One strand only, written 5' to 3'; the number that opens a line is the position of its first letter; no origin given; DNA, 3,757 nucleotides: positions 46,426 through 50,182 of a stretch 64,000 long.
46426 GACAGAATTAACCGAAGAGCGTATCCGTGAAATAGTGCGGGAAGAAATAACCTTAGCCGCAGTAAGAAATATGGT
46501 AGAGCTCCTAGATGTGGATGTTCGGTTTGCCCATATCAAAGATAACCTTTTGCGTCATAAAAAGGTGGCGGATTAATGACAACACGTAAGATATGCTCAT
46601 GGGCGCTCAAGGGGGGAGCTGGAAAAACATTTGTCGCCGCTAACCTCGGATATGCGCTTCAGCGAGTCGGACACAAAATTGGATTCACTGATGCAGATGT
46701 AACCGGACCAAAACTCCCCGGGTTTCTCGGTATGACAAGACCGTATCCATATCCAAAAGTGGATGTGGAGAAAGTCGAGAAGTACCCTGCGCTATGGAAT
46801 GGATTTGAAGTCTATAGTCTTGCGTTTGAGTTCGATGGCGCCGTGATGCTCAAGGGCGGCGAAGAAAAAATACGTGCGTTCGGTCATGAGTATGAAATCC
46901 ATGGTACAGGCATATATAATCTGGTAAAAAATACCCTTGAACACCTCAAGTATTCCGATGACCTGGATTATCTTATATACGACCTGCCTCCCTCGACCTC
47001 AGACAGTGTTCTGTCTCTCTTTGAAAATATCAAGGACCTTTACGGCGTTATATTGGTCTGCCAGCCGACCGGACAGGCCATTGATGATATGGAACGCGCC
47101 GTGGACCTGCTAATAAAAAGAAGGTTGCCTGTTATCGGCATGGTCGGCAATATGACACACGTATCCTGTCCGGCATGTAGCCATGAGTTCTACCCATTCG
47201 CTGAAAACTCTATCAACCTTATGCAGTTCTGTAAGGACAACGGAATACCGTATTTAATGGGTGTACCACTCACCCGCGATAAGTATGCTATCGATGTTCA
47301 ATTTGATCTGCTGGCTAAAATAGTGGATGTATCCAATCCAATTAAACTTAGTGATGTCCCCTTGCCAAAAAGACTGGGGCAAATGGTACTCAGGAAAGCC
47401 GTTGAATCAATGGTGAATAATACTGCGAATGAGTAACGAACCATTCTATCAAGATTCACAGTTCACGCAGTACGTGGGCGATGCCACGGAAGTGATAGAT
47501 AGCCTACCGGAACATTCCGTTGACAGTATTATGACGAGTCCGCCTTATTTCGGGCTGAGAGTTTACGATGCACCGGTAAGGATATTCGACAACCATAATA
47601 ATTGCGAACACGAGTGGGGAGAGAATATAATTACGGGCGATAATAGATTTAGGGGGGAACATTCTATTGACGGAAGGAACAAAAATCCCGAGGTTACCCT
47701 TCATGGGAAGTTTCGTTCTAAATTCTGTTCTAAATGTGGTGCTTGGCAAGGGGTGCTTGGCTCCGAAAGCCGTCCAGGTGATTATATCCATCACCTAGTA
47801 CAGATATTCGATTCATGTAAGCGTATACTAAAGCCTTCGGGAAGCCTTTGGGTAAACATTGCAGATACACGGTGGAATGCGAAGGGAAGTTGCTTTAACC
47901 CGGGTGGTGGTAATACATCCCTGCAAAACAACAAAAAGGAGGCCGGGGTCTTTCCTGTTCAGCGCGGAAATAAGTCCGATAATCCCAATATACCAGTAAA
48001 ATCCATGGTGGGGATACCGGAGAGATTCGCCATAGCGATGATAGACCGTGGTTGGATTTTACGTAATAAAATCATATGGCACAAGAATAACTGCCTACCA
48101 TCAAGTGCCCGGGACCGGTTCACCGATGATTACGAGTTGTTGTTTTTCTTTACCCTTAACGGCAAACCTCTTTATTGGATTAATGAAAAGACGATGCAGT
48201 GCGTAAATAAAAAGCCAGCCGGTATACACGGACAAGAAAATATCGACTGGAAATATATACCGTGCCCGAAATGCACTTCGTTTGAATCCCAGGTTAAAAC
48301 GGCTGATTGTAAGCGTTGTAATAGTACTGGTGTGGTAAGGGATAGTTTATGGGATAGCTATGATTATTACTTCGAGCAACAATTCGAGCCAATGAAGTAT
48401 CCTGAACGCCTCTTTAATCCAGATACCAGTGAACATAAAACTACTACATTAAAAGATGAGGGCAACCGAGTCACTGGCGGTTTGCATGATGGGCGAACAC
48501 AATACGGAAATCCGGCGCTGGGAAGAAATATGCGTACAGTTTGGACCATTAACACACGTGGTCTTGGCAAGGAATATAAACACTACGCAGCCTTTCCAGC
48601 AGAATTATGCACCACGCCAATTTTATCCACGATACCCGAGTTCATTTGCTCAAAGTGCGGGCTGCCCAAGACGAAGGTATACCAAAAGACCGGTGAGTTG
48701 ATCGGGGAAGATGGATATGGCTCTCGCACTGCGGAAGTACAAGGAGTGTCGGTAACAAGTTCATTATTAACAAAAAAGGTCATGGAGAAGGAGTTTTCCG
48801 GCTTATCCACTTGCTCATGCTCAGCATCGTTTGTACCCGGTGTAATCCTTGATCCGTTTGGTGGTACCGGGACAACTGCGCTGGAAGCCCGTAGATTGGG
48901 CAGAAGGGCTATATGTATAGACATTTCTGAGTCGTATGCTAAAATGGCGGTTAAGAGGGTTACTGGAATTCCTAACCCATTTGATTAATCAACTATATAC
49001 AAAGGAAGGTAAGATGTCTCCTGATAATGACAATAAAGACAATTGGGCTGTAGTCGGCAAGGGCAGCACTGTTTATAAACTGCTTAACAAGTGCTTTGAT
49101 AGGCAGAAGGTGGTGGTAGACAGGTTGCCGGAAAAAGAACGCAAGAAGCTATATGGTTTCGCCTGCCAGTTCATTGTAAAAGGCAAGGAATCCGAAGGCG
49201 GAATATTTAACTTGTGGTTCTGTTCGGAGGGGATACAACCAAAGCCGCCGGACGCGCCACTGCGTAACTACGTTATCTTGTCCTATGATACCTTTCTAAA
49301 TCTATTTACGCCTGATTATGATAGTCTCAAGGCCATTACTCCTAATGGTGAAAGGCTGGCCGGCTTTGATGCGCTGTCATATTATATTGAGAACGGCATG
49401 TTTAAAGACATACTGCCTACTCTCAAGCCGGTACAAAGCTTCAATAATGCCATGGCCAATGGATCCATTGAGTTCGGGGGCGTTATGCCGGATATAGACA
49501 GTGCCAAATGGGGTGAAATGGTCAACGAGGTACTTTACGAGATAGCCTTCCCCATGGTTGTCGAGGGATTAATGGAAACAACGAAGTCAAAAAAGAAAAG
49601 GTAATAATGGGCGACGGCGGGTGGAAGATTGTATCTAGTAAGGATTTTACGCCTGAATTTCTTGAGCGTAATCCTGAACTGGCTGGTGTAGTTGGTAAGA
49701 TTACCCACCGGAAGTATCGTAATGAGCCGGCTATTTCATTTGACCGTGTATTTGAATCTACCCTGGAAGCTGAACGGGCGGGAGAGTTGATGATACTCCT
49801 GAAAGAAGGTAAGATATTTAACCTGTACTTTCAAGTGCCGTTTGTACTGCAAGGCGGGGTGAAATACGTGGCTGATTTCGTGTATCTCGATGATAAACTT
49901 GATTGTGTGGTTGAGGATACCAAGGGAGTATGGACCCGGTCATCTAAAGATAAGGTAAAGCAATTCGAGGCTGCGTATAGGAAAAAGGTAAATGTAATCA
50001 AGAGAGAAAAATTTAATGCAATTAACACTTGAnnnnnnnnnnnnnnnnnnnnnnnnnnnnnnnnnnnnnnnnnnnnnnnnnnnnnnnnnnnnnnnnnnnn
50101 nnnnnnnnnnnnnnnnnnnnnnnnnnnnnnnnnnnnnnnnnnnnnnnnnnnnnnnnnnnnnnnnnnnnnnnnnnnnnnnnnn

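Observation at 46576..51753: Tight eight-gene operon that may be a new DNA-modification or anti-restriction module: Mrp/NBP35 ATPase, Zn-ribbon methyltransferase, nuclease, PAPS-reductase-like enzyme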

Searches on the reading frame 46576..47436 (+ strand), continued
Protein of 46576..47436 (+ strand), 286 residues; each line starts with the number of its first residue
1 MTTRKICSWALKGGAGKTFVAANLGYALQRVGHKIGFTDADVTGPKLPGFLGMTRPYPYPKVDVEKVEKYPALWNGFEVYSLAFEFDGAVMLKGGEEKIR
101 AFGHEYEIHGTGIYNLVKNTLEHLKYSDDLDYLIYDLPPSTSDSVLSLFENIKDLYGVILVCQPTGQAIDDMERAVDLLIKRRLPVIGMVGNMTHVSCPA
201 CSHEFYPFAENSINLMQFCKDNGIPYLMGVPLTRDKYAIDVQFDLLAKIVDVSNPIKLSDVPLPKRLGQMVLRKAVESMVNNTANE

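Call 99: search_dna_similar(query=window:46576-47436:+, collection=plasmids, mode=protein, max_rows=10, max_evalue=1e-10)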
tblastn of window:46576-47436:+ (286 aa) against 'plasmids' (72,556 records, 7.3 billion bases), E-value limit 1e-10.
Records with a match: 8; places in all: 8; records where one place covers at least 80% of the query: 4.
Best place of each record, by identity: <60% 8.
By first word of the organism name: Pseudanabaena 2; Halomontanus 1; Natrononativus 1; Halorubrum 1; Halarchaeum 1; Polaromonas 1; Sulfurovum 1.
By predicted mobility (MOB-suite, as given by PLSDB): non-mobilizable 8.
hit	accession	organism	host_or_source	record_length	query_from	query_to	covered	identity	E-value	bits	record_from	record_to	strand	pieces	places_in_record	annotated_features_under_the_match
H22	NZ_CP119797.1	Halomontanus rarus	cell culture,sediment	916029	6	278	95%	27.6%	2e-16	86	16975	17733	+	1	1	P-loop NTPase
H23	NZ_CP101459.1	Natrononativus amylolyticus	cell culture,sediment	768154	6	235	80%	31.3%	1e-15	84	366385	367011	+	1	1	Mrp/NBP35 family ATP-binding protein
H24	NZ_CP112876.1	Pseudanabaena galeata CCNP1313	-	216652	12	260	87%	28.1%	3e-12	74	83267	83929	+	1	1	Mrp/NBP35 family ATP-binding protein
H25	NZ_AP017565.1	Pseudanabaena sp. ABRG5-3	-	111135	12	260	87%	28.1%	5e-12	73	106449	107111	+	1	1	Mrp/NBP35 family ATP-binding protein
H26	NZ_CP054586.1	Halorubrum sp. CBA1229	solar salt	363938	12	232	77%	30.3%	8e-11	70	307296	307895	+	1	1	Mrp/NBP35 family ATP-binding protein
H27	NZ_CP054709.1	Halarchaeum sp. CBA1220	solar salt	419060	4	212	73%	31.1%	1e-15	84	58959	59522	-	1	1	P-loop NTPase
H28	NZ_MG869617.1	Polaromonas sp. E3S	Ecology Glacier, King George Island, ...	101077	20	235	76%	29.6%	1e-12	75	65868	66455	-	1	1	P-loop NTPase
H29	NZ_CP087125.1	Sulfurovum mangrovi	Mangrove sediment,mangrove sediment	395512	12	204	67%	26.4%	1e-11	72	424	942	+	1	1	Mrp/NBP35 family ATP-binding protein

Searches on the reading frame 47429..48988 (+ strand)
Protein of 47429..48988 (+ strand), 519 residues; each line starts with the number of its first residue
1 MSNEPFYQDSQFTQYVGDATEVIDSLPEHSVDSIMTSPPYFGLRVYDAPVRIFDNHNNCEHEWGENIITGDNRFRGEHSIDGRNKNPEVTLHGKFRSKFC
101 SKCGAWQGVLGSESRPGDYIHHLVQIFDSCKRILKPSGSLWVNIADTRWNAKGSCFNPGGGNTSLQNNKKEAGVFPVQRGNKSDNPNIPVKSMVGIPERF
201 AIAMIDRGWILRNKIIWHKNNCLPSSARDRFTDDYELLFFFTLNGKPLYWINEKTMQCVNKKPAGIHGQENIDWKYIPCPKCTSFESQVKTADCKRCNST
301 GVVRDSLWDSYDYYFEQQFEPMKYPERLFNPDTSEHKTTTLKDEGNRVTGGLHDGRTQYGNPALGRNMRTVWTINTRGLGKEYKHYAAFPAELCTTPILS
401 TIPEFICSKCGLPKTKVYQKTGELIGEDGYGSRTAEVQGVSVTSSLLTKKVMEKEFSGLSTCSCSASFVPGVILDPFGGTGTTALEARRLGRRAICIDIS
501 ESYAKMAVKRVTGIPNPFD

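Call 3: search_protein_families(library=pfam, proteins=[window:47429-48988:+], max_evalue=0.1)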
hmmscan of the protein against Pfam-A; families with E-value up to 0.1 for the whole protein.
window:47429-48988:+ (519 aa): 7 families
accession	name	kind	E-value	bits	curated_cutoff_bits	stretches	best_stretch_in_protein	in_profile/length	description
PF01555.25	N6_N4_Mtase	-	2.1e-32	113.3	26.7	2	31-401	1-178/221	DNA methylase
PF01170.24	UPF0020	-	0.00052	20.2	22.3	1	472-497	31-56/197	RMKL-like, methyltransferase domain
PF08241.18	Methyltransf_11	-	0.0027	18.7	21.2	0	479-511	6-38/95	Methyltransferase domain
PF13649.12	Methyltransf_25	-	0.013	16.6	27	0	473-511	1-41/97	Methyltransferase domain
PF09445.16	Methyltransf_15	-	0.02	14.9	22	0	472-509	3-40/165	RNA cap guanine-N2 methyltransferase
PF03602.21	Cons_hypoth95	-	0.037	14.1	24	0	468-505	40-78/182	Conserved hypothetical protein 95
PF23733.2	GRXCR1-2_C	-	0.055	13.9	26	1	273-304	6-42/47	GRXCR1/2, C-terminal domain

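Call 4: search_protein_families(library=phrogs, proteins=[window:47429-48988:+], max_evalue=0.01)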
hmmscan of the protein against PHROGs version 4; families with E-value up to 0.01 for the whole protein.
window:47429-48988:+ (519 aa): 11 families
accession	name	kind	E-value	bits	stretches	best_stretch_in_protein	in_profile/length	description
phrog_67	-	other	1.3e-46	161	1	2-512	114-344/743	DNA methyltransferase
phrog_498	-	other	6.6e-16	58.9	1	471-511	380-420/633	DNA methyltransferase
phrog_6025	-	other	1e-12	49.1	2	11-42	11-42/192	DNA methyltransferase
phrog_12517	-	unknown function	3.4e-11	43.9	1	8-47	156-195/316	-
phrog_3008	-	other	1.7e-08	35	1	471-511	171-211/244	DNA methyltransferase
phrog_8769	-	other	3.9e-05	24.4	1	470-511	12-53/71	methyltransferase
phrog_18146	-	other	0.00035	20.6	1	471-501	71-101/452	DNA methyltransferase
phrog_23148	-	unknown function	0.0011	20.1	1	469-511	104-146/165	-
phrog_16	-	DNA, RNA and nucleotide metabolism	0.0017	17.6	1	472-510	870-908/986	DNA helicase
phrog_18293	-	other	0.0047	17.9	0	472-512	68-108/119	methyltransferase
phrog_23085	-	unknown function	0.0097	16.6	0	467-511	61-105/138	-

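Call 6: search_protein_families(library=ncbifam, proteins=[window:47429-48988:+], max_evalue=0.01)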
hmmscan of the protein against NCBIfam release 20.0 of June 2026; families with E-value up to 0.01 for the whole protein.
window:47429-48988:+ (519 aa): 4 families
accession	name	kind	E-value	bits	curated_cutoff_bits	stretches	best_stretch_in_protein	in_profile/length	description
NF050803.1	DnaMtaseCcrMCaul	equivalog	7.9e-21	74.3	830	2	467-514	203-250/350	adenine-specific DNA-methyltransferase CcrM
NF008572.0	PRK11524.1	equivalog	3.9e-15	55.7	292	1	466-512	211-257/294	adenine-specific DNA-methyltransferase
NF010253.0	PRK13699.1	subfamily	2.9e-09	36.9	244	1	454-513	148-207/226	DNA methyltransferase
TIGR01177.1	TIGR01177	hypoth_equivalog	7.9e-07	28.7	316.55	1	472-504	185-217/330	TIGR01177 family methyltransferase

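Call 7: search_protein_families(library=padloc, proteins=[window:47429-48988:+], max_evalue=0.01)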
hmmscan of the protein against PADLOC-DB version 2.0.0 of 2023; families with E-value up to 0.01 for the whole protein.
window:47429-48988:+ (519 aa): 52 families (the best 25 are shown)
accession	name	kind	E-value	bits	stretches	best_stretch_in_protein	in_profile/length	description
PDLC03387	MTase_II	-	1.4e-56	189.7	3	108-401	50-230/289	Type II methyltransferase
PDLC03252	MTase_II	-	1.2e-39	134.6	3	110-280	131-289/365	Type II methyltransferase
PDLC03309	MTase_II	-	5.9e-36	122.1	3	107-246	120-250/353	Type II methyltransferase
PDLC03316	MTase_II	-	1.9e-30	104.1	4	191-250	117-174/390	Type II methyltransferase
PDLC03336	MTase_II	-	5.6e-28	96.2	3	110-250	69-186/421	Type II methyltransferase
PDLC03371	MTase_II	-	6.8e-27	92.6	3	471-512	212-253/260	Type II methyltransferase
PDLC03353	MTase_II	-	4.6e-24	83.4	2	467-512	206-251/260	Type II methyltransferase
PDLC03216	MTase_II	-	8.3e-23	79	2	466-512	210-256/364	Type II methyltransferase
PDLC03299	MTase_II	-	6.6e-20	69.8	2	471-512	217-258/296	Type II methyltransferase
PDLC03738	oMTase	-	1e-18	65.2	3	470-514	223-268/376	orphan methyltransferase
PDLC03303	MTase_II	-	4.4e-18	63.1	1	165-249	64-147/668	Type II methyltransferase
PDLC03265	MTase_II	-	4.5e-16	57.2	2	449-512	266-329/333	Type II methyltransferase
PDLC03350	MTase_II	-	7.9e-16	56.3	2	467-512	251-296/312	Type II methyltransferase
PDLC03228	MTase_II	-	1.4e-11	42.7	1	453-513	147-207/227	Type II methyltransferase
PDLC03259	MTase_II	-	4.4e-11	40.2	2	467-506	211-250/423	Type II methyltransferase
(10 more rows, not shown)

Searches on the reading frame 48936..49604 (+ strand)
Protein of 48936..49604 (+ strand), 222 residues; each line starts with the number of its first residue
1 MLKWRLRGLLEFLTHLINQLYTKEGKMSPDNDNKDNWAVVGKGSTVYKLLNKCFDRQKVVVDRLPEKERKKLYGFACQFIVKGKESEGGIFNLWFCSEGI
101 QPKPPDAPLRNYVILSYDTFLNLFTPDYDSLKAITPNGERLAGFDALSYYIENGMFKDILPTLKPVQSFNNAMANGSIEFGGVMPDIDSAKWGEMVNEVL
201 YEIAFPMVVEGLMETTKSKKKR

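Call 3: search_protein_families(library=pfam, proteins=[window:48936-49604:+], max_evalue=0.1)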
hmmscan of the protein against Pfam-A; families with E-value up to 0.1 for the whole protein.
window:48936-49604:+ (222 aa): 0 families

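Call 4: search_protein_families(library=phrogs, proteins=[window:48936-49604:+], max_evalue=0.01)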
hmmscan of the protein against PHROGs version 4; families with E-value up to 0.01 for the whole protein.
window:48936-49604:+ (222 aa): 0 families

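Call 6: search_protein_families(library=ncbifam, proteins=[window:48936-49604:+], max_evalue=0.01)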
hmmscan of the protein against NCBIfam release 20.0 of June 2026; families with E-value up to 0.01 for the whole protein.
window:48936-49604:+ (222 aa): 0 families

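Call 7: search_protein_families(library=padloc, proteins=[window:48936-49604:+], max_evalue=0.01)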
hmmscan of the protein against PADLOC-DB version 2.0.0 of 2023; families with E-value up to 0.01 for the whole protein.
window:48936-49604:+ (222 aa): 0 families

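Call 38: find_homologous_proteins(query=window:49014-49604:+)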
Query window:49014-49604:+ (196 aa): 1 proteins with E <= 0.001 among 37 candidates.
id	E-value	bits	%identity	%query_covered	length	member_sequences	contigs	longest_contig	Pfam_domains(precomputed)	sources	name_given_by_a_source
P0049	7.1e-130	449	100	100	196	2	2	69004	-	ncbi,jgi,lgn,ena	jgi:hypothetical protein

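Call 47: search_protein_representatives(protein=window:49014-49604:+)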
Query: 196 residues. Proteins with E-value up to 0.001 (for the whole library): 16; up to 1e-10: 12; up to 1e-30: 3. The best 16 are listed.
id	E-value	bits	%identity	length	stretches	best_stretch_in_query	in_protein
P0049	2.3e-130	448.8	100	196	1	1-196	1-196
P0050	1.0e-36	143.2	41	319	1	10-193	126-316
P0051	5.6e-31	124.4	38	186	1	8-193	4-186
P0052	2.0e-27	112.8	38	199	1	7-195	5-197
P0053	1.5e-26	110.0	32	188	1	8-192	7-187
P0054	9.6e-25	104.1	39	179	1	10-193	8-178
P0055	2.3e-24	102.8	43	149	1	49-193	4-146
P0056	3.8e-24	102.1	39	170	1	20-188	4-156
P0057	4.1e-24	102.0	34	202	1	9-192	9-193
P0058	8.7e-18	81.4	31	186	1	26-190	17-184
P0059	1.3e-12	64.5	36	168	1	22-195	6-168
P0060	4.7e-11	59.4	35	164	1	22-191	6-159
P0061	1.0e-09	55.0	42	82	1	117-195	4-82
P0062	7.1e-07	45.7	35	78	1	126-191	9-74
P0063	2.9e-06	43.7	36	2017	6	15-50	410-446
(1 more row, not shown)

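Call 55: search_solved_structures(query=A2, max_evalue=1, show_alignments=0)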
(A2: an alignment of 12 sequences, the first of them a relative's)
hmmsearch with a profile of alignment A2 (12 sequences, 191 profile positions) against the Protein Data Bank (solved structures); distinct sequences matched with E-value up to 1: 1.
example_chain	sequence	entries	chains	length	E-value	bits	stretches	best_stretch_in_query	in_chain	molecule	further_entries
6w3w_A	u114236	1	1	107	0.87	12.7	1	86-158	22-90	DENOVO NTF2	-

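Call 66: predict_structure(alignment_id=A2)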
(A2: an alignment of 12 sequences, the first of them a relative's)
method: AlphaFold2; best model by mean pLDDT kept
length: 196 residues; sequences in the alignment: 12
mean_pLDDT: 82.8   pTM: 0.76
mean pLDDT of the five models: 82.8, 82.4, 81.0, 78.8, 78.4
residues with pLDDT >= 90: 69; 70-90: 105; 50-70: 16; < 50: 6
segments of 3 or more residues with pLDDT < 50: 1-6
pLDDT, mean of each block of 10 residues (from residue 1): 48 92 87 78 77 94 92 87 90 92 91 93 89 87 90 79 71 75 75 61
secondary structure, 60 per line:
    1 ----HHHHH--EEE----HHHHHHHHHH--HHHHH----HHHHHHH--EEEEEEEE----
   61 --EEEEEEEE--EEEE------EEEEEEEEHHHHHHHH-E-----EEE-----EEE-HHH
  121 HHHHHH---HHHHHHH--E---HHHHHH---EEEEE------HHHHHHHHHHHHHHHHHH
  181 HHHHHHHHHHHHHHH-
elements in order: H5-9 E12-14 H19-28 H31-35 H40-46 E49-56 E63-70 E73-76 E83-90 H91-98 E106-108 E114-116 H118-126 H130-136 H143-148 E152-156 H163-195

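Call 100: search_dna_similar(query=window:49014-49604:+, collection=plasmids, mode=protein, max_rows=10, max_evalue=0.001)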
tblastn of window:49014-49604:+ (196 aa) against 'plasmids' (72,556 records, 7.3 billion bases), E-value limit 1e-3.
No match.

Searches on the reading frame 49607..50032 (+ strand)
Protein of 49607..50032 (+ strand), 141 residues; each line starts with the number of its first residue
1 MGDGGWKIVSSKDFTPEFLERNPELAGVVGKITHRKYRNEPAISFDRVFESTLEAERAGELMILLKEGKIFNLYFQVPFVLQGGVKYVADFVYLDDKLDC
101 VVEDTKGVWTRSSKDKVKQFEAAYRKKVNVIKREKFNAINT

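Call 3: search_protein_families(library=pfam, proteins=[window:49607-50032:+], max_evalue=0.1)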
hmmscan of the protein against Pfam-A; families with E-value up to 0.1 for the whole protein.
window:49607-50032:+ (141 aa): 1 family
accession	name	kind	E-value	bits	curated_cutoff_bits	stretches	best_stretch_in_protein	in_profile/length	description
PF06356.17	DUF1064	-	1.4e-08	35.6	24.7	1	36-135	3-114/117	Protein of unknown function (DUF1064)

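Call 4: search_protein_families(library=phrogs, proteins=[window:49607-50032:+], max_evalue=0.01)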
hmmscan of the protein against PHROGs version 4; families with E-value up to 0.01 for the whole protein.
window:49607-50032:+ (141 aa): 2 families
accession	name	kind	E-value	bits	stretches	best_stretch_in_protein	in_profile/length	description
phrog_190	-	DNA, RNA and nucleotide metabolism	1.9e-16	61.3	1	31-132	172-282/338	Holliday junction resolvase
phrog_32087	-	unknown function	4.8e-06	27.8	1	84-113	16-46/67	-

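Call 6: search_protein_families(library=ncbifam, proteins=[window:49607-50032:+], max_evalue=0.01)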
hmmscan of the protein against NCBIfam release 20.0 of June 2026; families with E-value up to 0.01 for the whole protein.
window:49607-50032:+ (141 aa): 0 families

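Call 7: search_protein_families(library=padloc, proteins=[window:49607-50032:+], max_evalue=0.01)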
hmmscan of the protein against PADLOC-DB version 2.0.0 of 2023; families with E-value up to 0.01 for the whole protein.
window:49607-50032:+ (141 aa): 0 families
